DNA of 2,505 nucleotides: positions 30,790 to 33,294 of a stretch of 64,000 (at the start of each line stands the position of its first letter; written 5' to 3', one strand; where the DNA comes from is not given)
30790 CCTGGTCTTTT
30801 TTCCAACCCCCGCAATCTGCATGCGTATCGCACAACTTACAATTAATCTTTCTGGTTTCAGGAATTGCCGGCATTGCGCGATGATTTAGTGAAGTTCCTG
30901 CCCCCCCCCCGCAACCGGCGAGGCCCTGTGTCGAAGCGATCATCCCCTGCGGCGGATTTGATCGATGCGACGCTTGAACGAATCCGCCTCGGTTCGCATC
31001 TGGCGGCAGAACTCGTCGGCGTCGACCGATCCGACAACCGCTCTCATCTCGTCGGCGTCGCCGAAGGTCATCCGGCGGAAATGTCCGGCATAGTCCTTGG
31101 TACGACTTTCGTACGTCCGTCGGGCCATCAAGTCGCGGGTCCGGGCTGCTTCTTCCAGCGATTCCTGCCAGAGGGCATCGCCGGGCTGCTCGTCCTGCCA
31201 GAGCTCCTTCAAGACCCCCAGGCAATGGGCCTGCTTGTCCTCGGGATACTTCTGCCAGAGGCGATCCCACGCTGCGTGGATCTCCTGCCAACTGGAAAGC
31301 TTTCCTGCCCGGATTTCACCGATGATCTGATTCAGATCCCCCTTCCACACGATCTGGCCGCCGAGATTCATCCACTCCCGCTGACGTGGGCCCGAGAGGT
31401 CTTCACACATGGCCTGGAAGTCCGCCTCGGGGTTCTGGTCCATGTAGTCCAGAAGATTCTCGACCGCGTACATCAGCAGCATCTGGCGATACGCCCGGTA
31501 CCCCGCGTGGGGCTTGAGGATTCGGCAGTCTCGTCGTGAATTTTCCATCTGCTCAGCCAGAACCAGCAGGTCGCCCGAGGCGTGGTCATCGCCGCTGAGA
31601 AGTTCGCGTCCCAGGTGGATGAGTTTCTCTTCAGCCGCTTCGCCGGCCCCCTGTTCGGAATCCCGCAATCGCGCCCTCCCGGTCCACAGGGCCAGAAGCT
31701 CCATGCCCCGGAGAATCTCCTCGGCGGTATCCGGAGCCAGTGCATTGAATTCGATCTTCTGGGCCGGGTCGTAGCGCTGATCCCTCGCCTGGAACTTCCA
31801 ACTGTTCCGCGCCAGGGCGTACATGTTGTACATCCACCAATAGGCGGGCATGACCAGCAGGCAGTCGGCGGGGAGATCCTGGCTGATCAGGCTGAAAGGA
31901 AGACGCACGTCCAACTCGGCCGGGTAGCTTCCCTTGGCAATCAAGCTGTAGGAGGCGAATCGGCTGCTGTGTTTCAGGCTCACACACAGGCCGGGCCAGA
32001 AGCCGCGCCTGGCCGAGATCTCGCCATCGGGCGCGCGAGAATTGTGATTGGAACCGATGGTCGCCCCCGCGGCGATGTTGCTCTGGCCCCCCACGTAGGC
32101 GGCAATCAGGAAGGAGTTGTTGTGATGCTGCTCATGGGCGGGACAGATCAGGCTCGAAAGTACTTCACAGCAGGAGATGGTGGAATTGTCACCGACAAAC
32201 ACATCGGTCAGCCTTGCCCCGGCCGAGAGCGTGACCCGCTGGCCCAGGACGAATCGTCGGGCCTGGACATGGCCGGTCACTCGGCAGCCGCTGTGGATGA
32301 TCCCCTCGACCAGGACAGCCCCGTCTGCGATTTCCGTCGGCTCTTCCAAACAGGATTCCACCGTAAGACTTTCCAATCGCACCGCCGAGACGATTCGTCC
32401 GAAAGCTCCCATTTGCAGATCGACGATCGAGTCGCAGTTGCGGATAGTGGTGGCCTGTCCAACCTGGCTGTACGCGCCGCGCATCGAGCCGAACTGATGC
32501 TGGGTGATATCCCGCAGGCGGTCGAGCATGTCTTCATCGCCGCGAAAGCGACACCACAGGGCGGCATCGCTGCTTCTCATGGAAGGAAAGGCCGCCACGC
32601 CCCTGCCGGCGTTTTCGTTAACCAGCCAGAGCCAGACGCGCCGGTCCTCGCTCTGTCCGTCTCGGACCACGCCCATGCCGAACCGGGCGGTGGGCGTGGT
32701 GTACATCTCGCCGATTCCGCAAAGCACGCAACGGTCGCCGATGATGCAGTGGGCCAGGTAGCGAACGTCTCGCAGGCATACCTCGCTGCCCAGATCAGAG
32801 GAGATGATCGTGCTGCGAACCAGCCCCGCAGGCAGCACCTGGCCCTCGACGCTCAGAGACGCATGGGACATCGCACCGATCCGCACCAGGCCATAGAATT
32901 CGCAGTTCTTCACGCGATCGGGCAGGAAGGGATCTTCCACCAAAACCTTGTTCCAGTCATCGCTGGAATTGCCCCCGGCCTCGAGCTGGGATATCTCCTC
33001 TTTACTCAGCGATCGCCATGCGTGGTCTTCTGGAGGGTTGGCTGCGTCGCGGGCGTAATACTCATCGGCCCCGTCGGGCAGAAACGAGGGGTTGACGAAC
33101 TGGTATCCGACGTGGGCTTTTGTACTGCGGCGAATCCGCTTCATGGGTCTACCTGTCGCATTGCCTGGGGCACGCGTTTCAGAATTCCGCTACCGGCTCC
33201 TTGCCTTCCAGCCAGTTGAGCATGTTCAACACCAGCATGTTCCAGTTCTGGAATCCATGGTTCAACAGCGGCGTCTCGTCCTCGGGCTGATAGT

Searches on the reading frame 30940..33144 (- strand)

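Call 58: search_protein_families(library=pfam, proteins=[window:30940-33144:-], max_evalue=0.00001)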
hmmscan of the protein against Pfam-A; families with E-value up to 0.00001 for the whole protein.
window:30940-33144:- (734 aa): 1 family
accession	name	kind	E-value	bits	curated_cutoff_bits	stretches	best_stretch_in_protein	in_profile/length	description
PF16314.11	DUF4954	-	1.6e-46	159.3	26.2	1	43-484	1-429/433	Domain of unknown function (DUF4954)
